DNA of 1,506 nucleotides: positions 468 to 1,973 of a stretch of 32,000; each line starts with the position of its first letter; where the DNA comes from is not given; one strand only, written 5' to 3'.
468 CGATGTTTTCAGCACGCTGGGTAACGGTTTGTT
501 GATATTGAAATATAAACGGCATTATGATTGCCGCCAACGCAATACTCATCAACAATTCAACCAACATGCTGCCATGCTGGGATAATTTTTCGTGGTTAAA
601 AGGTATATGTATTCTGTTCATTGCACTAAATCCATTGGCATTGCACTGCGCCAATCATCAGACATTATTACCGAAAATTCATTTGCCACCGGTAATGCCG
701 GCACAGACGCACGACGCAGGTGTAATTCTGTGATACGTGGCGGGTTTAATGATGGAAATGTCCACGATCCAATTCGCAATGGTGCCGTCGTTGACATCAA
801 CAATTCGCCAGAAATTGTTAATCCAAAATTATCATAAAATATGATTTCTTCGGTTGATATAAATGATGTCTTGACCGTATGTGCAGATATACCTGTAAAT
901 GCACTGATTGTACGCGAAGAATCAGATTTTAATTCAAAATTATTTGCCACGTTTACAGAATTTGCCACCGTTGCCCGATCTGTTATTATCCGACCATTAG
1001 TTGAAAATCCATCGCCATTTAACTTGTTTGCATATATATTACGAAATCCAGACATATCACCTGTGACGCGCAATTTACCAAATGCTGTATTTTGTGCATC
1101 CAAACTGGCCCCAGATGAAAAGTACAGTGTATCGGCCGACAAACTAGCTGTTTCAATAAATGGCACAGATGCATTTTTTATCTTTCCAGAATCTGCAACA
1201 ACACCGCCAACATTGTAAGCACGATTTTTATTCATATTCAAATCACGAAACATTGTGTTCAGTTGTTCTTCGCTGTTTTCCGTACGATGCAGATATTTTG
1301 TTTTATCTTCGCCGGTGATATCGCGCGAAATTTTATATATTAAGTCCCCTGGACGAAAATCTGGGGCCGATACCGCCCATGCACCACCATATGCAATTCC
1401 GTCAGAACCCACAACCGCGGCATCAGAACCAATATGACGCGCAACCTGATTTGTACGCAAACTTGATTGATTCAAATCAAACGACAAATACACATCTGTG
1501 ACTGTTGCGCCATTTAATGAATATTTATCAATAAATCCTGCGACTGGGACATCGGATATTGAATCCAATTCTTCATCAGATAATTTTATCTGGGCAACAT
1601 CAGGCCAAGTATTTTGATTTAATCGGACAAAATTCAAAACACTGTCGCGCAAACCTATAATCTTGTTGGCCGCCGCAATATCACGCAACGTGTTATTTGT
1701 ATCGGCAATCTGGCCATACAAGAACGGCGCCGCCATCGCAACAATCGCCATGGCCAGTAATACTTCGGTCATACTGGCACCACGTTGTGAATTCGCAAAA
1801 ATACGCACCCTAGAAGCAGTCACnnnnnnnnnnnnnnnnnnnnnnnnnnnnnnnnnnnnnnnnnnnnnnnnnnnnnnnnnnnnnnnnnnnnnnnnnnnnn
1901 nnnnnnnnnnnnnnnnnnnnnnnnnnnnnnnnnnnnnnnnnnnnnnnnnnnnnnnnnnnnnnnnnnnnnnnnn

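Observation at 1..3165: Three tandem, translationally coupled giant pilin-like paralogues: a possible hard-wired PilV-type adhesin repertoire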

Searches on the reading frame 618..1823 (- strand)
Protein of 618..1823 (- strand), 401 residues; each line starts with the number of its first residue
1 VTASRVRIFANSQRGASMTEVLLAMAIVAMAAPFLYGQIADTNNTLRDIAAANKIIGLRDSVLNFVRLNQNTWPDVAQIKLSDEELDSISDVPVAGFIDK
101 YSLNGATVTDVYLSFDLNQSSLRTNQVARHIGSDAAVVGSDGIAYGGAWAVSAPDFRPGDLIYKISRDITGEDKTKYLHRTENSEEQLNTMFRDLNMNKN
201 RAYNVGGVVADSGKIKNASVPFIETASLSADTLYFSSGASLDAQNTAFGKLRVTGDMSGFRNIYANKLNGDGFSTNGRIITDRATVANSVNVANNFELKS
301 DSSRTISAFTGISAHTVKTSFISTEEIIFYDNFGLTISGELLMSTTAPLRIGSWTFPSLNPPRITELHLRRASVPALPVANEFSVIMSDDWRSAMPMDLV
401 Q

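Call 6: search_protein_families(library=pfam, proteins=[window:618-1823:-], max_evalue=1)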
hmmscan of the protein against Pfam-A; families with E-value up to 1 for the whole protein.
window:618-1823:- (401 aa): 1 family
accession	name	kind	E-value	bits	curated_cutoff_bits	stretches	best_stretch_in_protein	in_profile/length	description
PF07963.17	N_methyl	-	0.016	15.2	21.2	1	11-31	2-22/27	Prokaryotic N-terminal methylation motif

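Call 7: search_protein_families(library=ncbifam, proteins=[window:618-1823:-], max_evalue=1)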
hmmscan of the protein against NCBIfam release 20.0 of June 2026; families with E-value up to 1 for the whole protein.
window:618-1823:- (401 aa): 3 families
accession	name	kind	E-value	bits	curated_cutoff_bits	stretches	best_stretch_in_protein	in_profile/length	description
NF047828.1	T3SSXpsI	equivalog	0.0028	17.7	150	1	13-73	1-61/132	type II secretion system protein XpsI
TIGR02532.1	IV_pilin_GFxxxE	domain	0.045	13.6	16.3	1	14-32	2-20/24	prepilin-type N-terminal cleavage/methylation domain-containing protein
TIGR01707.1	gspI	equivalog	0.073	13.6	44.35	1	17-56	3-45/101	type II secretion system minor pseudopilin GspI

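Call 8: find_encoding_contigs(protein=window:618-1823:-, flank=10000, max_places=6)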
Protein window:618-1823:- (401 aa): 23 contigs read that carry it; 5 places shown.
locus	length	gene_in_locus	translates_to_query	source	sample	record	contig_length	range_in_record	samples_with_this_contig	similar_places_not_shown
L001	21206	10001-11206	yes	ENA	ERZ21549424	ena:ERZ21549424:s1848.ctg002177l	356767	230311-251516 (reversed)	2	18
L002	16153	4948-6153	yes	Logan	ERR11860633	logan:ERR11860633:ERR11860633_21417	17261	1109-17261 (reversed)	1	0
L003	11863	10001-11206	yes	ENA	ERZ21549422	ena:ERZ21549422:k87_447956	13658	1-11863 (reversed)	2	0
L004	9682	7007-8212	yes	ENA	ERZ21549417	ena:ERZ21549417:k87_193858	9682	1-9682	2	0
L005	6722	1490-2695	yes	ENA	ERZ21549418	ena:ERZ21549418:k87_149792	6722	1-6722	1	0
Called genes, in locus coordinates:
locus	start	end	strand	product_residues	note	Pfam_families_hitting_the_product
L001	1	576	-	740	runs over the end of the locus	PF02534:T4SS-DNA_transf, PF10412:TrwB_AAD_bind, PF12696:TraG-D_C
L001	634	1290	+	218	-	PF04452:Methyltrans_RNA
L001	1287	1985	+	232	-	PF01479:S4, PF00849:PseudoU_synth_2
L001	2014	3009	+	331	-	PF07719:TPR_2 (faint), PF13371:TPR_9 (faint), PF00515:TPR_1 (faint), PF13181:TPR_8 (faint), PF13414:TPR_11 (faint), PF13424:TPR_12 (faint), PF13432:TPR_16, PF25575:TPR_BSK1_C (faint)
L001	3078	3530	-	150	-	PF22817:ApeP-like, PF07977:FabA, PF22818:ApeI-like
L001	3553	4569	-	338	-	PF04613:LpxD, PF24894:Hexapep_GlmU (faint), PF00132:Hexapep, PF25087:GMPPB_C, PF25084:LbH_EIF2B (weak), PF00132:Hexapep (weak)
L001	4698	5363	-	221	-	PF03938:OmpH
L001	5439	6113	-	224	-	PF00691:OmpA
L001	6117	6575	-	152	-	-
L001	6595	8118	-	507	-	PF13177:DNA_pol3_delta2, PF13245:AAA_19 (faint), PF13604:AAA_30 (weak), PF00004:AAA, PF13401:AAA_22 (weak), PF22608:DNAX_ATPase_lid, PF12169:DNA_pol3_gamma3, PF12362:DUF3646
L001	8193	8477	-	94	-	-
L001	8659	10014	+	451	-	-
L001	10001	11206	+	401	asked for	-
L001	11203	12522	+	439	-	-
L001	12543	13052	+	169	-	-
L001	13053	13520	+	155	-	-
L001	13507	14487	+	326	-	PF00849:PseudoU_synth_2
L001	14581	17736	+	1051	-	-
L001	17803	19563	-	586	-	PF13306:LRR_5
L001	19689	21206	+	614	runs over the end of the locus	-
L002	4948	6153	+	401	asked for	-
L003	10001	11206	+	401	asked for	-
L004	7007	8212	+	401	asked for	-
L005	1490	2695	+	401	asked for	-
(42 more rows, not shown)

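Call 13: find_homologous_proteins(query=window:618-1823:-, max_evalue=0.001)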
Query window:618-1823:- (401 aa): 964 proteins with E <= 0.001 among 8000 candidates; the best 120 are listed.
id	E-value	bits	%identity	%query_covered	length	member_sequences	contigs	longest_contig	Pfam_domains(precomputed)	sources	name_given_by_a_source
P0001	2.8e-256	867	99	100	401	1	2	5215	-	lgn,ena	-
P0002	1.3e-255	865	99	100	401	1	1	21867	-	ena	-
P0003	1.3e-254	862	99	100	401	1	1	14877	-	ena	-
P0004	1.8e-254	861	99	100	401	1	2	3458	-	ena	-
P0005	4.0e-254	860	99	100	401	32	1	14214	-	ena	-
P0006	1.5e-193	661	73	100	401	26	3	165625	-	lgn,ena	-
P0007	4.3e-193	659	73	100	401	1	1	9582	-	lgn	-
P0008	4.3e-193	659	74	99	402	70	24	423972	-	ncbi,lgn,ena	-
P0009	5.4e-193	659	73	99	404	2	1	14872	-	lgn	-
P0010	9.1e-193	658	73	99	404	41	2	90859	-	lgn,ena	-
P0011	3.9e-190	649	73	100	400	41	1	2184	-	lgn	-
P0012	7.7e-190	648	73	100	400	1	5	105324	-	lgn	-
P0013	8.0e-190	648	70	100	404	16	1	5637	-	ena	-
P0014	1.0e-188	645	71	100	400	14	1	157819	-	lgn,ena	-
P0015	3.4e-188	643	71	100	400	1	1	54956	-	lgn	-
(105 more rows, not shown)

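Call 15: search_protein_families(library=pfam, proteins=[L001:12543-13052:+, L001:13053-13520:+, L001:14581-17736:+, L001:11203-12522:+], max_evalue=0.01)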
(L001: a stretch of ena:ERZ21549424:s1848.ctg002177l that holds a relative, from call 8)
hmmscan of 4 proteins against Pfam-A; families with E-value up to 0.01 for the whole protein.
L001:12543-13052:+ (169 aa): 2 families
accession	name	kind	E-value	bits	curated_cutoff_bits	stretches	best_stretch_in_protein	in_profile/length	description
PF13717.11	Zn_ribbon_4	-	0.0011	19.3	30.3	1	1-31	1-35/36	zinc-ribbon domain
PF11906.13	DUF3426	-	0.0019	18.7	27.7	1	80-140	68-114/147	Protein of unknown function (DUF3426)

L001:13053-13520:+ (155 aa): 0 families

L001:14581-17736:+ (1051 aa): 0 families

L001:11203-12522:+ (439 aa): 0 families

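Call 18: find_homologous_proteins(query=L001:11203-12522:+, max_evalue=0.001)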
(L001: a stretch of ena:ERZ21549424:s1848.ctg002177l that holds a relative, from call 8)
Query L001:11203-12522:+ (439 aa): 728 proteins with E <= 0.001 among 8000 candidates; the best 120 are listed.
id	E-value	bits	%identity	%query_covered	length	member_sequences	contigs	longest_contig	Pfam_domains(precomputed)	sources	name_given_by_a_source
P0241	3.6e-280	946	100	100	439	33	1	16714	-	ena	-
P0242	1.5e-196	671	71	98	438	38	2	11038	-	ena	-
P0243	1.1e-188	645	68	100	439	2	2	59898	-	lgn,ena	-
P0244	1.3e-188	645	68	100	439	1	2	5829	-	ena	-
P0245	1.3e-188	645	68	100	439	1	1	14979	-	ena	-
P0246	1.6e-188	645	68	100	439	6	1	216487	-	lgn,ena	-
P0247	2.0e-188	644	68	100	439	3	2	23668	-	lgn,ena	-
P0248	3.4e-188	644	68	100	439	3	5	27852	-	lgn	-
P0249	3.8e-188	643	68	100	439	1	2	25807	-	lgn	-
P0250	4.7e-188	643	68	100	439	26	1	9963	-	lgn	-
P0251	5.4e-188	643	67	100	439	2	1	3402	-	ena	-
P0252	5.4e-188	643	67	100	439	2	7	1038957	-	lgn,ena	-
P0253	9.9e-188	642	67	100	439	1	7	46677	-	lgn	-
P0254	1.4e-187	641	67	100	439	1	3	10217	-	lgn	-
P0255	2.0e-187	641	67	100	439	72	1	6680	-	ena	-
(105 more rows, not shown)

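Call 37: predict_structure(alignment_id=A1)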
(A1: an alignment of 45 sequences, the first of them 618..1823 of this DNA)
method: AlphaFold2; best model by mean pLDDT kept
length: 401 residues; sequences in the alignment: 45
mean_pLDDT: 59.6   pTM: 0.38
mean pLDDT of the five models: 59.6, 57.6, 56.5, 53.0, 47.1
residues with pLDDT >= 90: 11; 70-90: 137; 50-70: 104; < 50: 149
segments of 3 or more residues with pLDDT < 50: 1-11, 169-240, 242-261, 272-278, 300-315, 330-332, 361-364, 366-373, 398-401
pLDDT, mean of each block of 10 residues (from residue 1): 40 56 75 78 85 87 83 81 85 86 70 88 88 86 77 86 74 36 32 26 28 34 39 42 46 35 54 48 53 51 39 49 54 52 58 58 43 55 69 59 34
secondary structure, 60 per line:
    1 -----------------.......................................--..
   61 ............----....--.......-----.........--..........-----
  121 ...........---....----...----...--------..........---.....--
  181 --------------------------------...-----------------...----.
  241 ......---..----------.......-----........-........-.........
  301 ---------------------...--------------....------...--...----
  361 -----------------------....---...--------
elements in order: H18-56 H59-72 E77-80 H83-89 E95-103 E106-115 H121-131 E135-138 E143-145 E150-152 E161-170 H174-178 E213-215 E233-235 E240-246 E262-268 E274-281 E283-290 E292-300 E322-324 H339-342 E349-351 E354-356 H384-387

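Call 40: fold_search(model_id=the predicted structure, library=pdb)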
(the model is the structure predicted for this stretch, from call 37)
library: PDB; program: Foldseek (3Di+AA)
matches with E <= 10: 249; with E <= 0.001: 0
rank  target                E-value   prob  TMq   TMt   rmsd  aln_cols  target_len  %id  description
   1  2gid_A                2.0e-01  0.13  0.10  0.20  12.9       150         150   11  Crystal structures of trypanosoma bruciei MRP1/MRP2 (released 2006-09-05)
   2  3ehh_B                4.0e-01  0.11  0.12  0.19  11.9       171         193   14  Crystal structure of DesKC-H188V in complex with ADP (released 2009-09-15)
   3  7ssj_A                4.3e-01  0.13  0.13  0.19  11.7       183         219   11  Crystal structure of the DesK-DesR complex in the phosphatase state (released 2022-11-16)
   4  2gia_G                4.5e-01  0.10  0.09  0.19  13.0       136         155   12  Crystal structures of trypanosoma bruciei MRP1/MRP2 (released 2006-09-05)
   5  3k8j                  5.3e-01  0.16  0.13  0.19  10.2       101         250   16  Structure of crystal form III of TP0453 (released 2010-10-27)
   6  3ehj_A                5.3e-01  0.11  0.13  0.20  11.9       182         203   13  Crystal structure of DesKC-H188V in complex with AMP-PCP (released 2009-09-15)
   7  1y8c                  6.0e-01  0.12  0.09  0.14  16.1       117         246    8  Crystal structure of a S-adenosylmethionine-dependent methyltransferase from Clostridium acetobutylicum ATCC 824 (released 2004-12-28)
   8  3djw_A                6.3e-01  0.05  0.07  0.18  12.4       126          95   10  The thermo- and acido-stable ORF-99 from the archaeal virus AFV1 (released 2009-06-16)
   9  5iul_A                8.0e-01  0.08  0.12  0.18  16.6       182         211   13  Crystal structure of the DesK-DesR complex in the phosphotransfer state with high Mg2+ (150 mM) and BeF3 (released 2016-12-21)
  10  7zkg_A                1.0e+00  0.04  0.07  0.10  17.9       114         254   15  C-Methyltransferase PsmD from Streptomyces griseofuscus with bound cofactor (crystal form 2) (released 2022-12-28)
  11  7zkh                  1.1e+00  0.04  0.08  0.11  15.3       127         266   16  C-Methyltransferase PsmD from Streptomyces griseofuscus with bound cofactor (crystal form 1) (released 2022-12-28)
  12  3gif_A                1.3e+00  0.08  0.11  0.18  15.7       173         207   12  Crystal structure of DesKC_H188E in complex with ADP (released 2009-09-15)
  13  9j6x_C                1.3e+00  0.11  0.11  0.07   9.6        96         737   10  Cryo-EM structure of the rice isoamylase ISA1-ISA2 heterocomplex (released 2025-05-28)
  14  3k8i                  1.4e+00  0.11  0.13  0.19  10.3       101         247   17  Structure of crystal form IV of TP0453 (released 2010-10-27)
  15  7zkg_B                1.4e+00  0.03  0.07  0.09  16.4       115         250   14  C-Methyltransferase PsmD from Streptomyces griseofuscus with bound cofactor (crystal form 2) (released 2022-12-28)
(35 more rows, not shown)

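Call 54: find_related_loci(query=A1, collection=genome_contigs, flank=10000)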
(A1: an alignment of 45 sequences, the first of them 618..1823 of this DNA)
Query A1 (401 aa) in genome_contigs; peptide patterns used: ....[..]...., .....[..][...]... (x = any residue, [..] = any of these).
244 stretches matched a pattern; 204 encode a relative of the query (tblastn E <= 1e-3); the best 80 are kept; 80 distinct loci.
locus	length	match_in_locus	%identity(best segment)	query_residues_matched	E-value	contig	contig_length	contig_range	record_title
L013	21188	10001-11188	73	1-396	0e+0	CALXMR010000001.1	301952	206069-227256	MAG: uncultured Alphaproteobacteria bacterium isolate BRZ_MA__bin39 genome assembly, contig: BRZ_MA__NODE_16_length_3019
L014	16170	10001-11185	74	7-401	0e+0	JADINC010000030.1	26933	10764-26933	MAG: Candidatus Enterousia avistercoris isolate 8207 D5M67__C150251_L26933_SRR9113728, whole genome shotgun sequence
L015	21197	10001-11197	71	3-401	0e+0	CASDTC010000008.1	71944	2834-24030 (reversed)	uncultured proteobacterium isolate T11_L1_319319_idba_bin.126 genome assembly, contig: T11_L1_319319_idba_bin.126.fa_sca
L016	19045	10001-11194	73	4-401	0e+0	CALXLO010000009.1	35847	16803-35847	MAG: uncultured Alphaproteobacteria bacterium isolate BRZ_DB__bin25 genome assembly, contig: BRZ_DB__NODE_1262_length_35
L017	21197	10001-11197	73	1-399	0e+0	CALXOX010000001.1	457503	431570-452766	MAG: uncultured Alphaproteobacteria bacterium isolate BRZ_MD__bin1 genome assembly, contig: BRZ_MD__NODE_4_length_457503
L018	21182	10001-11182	73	3-396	0e+0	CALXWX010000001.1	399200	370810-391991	MAG: uncultured Alphaproteobacteria bacterium isolate BRZ_EC__bin9 genome assembly, contig: BRZ_EC__NODE_9_length_399200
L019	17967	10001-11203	70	1-401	0e+0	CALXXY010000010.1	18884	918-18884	MAG: uncultured Alphaproteobacteria bacterium isolate BRZ_PP__bin55 genome assembly, contig: BRZ_PP__NODE_2846_length_18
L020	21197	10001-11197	72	1-399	0e+0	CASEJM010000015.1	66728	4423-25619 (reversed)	uncultured proteobacterium isolate Batch3_idba_bin.193 genome assembly, contig: Batch3_idba_bin.193.fa_k87_11382005, who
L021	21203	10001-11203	70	1-401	0e+0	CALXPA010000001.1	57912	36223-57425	MAG: uncultured Alphaproteobacteria bacterium isolate BRZ_SB__bin57 genome assembly, contig: BRZ_SB__NODE_665_length_579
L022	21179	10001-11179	69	7-399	0e+0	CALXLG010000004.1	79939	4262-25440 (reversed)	MAG: uncultured Alphaproteobacteria bacterium isolate BRZ_FN__bin24 genome assembly, contig: BRZ_FN__NODE_301_length_799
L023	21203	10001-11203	70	1-401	0e+0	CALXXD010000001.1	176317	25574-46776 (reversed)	MAG: uncultured Alphaproteobacteria bacterium isolate BRZ_AB__bin14 genome assembly, contig: BRZ_AB__NODE_60_length_1763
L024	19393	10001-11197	70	3-401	0e+0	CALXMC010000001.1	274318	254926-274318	MAG: uncultured Alphaproteobacteria bacterium isolate BRZ_EE__bin33 genome assembly, contig: BRZ_EE__NODE_23_length_2743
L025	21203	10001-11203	69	1-401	0e+0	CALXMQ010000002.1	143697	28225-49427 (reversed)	MAG: uncultured Alphaproteobacteria bacterium isolate BRZ_KT__bin2 genome assembly, contig: BRZ_KT__NODE_36_length_14369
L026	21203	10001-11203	68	1-401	0e+0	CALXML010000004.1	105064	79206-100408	MAG: uncultured Alphaproteobacteria bacterium isolate BRZ_KL__bin36 genome assembly, contig: BRZ_KL__NODE_149_length_105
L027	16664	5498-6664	72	11-399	0e+0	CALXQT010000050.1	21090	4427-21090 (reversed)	MAG: uncultured Alphaproteobacteria bacterium isolate E20__bin73 genome assembly, contig: E20__k127_4621757, whole genom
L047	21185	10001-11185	59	1-395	2e-159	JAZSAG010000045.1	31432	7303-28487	MAG: Candidatus Enterousia sp. isolate T1900044938_TS20190404.MAGScoT_cleanbin_000029 SGB_3452_k141_1572030, whole genom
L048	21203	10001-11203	58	1-401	5e-159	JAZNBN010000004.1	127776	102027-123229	MAG: Candidatus Enterousia sp. isolate T1900044741_TS20190207.MAGScoT_cleanbin_000046 SGB_2069_k141_835942, whole genome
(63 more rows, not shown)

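Call 58: search_protein_families(library=ncbifam, proteins=[L047:3292-4596:-, L047:2601-3302:-, L047:973-2601:-, L047:3-944:-, L047:4683-5375:-], max_evalue=0.01)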
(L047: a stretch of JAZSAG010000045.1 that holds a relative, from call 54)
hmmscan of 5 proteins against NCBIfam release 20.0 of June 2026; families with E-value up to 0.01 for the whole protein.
L047:3292-4596:- (434 aa): 0 families

L047:2601-3302:- (233 aa): 3 families
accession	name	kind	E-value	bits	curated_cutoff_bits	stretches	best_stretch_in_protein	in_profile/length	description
TIGR03021.1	pilP_fam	equivalog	4.3e-07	31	34.65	1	106-211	7-114/119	type IV pilus biogenesis protein PilP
NF009344.0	PRK12705.1-1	equivalog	0.001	17.7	831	1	45-158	66-172/572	hypothetical protein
NF038025.1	dapto_LiaX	exception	0.0091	14.7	350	0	60-209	100-236/512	daptomycin-sensing surface protein LiaX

L047:973-2601:- (542 aa): 17 families
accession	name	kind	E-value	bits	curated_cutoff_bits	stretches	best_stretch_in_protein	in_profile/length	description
TIGR02533.1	type_II_gspE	equivalog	1.7e-64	218.3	630.25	1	135-531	116-484/486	type II secretion system ATPase GspE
TIGR02538.1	type_IV_pilB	equivalog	1.4e-55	189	675.65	1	126-531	179-560/564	type IV-A pilus assembly ATPase PilB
NF053534.1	T4PilAsmATPsTfpB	equivalog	2.9e-53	181.2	850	1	122-531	194-580/584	type IV pilus assembly ATPase TfpB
NF007755.0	PRK10436.1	equivalog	1.2e-49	169.2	617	1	126-535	83-461/465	type II secretion system protein GspE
NF041000.1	ATPase_ComGA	equivalog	8.4e-42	143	300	1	134-420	2-265/267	competence type IV pilus ATPase ComGA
TIGR01420.1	pilT_fam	subfamily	1.3e-31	110.1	319.1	1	133-417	3-257/343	PilT/PilU family type 4a pilus ATPase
TIGR02525.1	plasmid_TraJ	equivalog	2.5e-17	62.9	368.3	1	274-407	149-279/372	plasmid transfer ATPase TraJ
NF058587.1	archaellum_moto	equivalog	2.7e-12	46.2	550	1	277-396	278-394/527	archaellum flagellar ATPase motor FlaI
TIGR02788.1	VirB11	equivalog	2.8e-12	46.3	249.95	1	277-400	147-267/308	P-type DNA transfer ATPase VirB11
TIGR02524.1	dot_icm_DotB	equivalog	4.2e-12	45.9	463.3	1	274-396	134-257/358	Dot/Icm type IV secretion system ATPase DotB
TIGR02782.1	TrbB_P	equivalog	1.9e-10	40.6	304.55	1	277-410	139-267/303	P-type conjugative transfer ATPase TrbB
NF010407.0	PRK13833.1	subfamily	1.2e-08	34.7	499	1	277-401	147-265/323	conjugal transfer protein TrbB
TIGR03819.1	heli_sec_ATPase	hypoth_equivalog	7.2e-08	32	373.15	1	231-400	134-302/340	TadA family conjugal transfer-associated ATPase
NF053672.1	bindosome_BasE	exception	1.1e-07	31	1000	1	278-398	274-391/512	bindosome assembly system ATPase subunit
NF010469.0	PRK13894.1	subfamily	2.5e-07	30.4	508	1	277-397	152-266/320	conjugal transfer ATPase TrbB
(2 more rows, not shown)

L047:3-944:- (314 aa): 6 families
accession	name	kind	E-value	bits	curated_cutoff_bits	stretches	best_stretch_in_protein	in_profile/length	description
TIGR02120.1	GspF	equivalog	5e-18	65.5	424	1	6-274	60-330/401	type II secretion system inner membrane protein GspF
NF041012.2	T4P_ComGB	equivalog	2.7e-17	63.1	240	1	11-267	3-257/332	competence type IV pilus assembly protein ComGB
NF007861.0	PRK10573.1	equivalog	1.9e-16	60.1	401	1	7-269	57-323/401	protein transport protein HofC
NF052606.1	T4PiliAsmPilCMyx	equivalog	2.2e-12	46.5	700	1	17-274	88-347/419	type IV pilus assembly protein PilC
NF052607.1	T4PiliAsmPilCThrm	equivalog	1.1e-08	34.6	700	1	8-304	64-362/406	type IV pilus assembly protein PilC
NF047826.1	T3SSXpsF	equivalog_domain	0.0038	16.1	650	1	94-311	149-369/405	type II secretion system protein XpsF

L047:4683-5375:- (230 aa): 2 families
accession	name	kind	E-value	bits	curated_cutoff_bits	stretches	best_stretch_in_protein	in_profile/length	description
TIGR01711.1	gspJ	equivalog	0.0081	16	64.85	0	32-113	8-86/192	type II secretion system minor pseudopilin GspJ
NF033930.1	pneumo_PspA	exception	0.0083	14.9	850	1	68-223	139-291/659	pneumococcal surface protein A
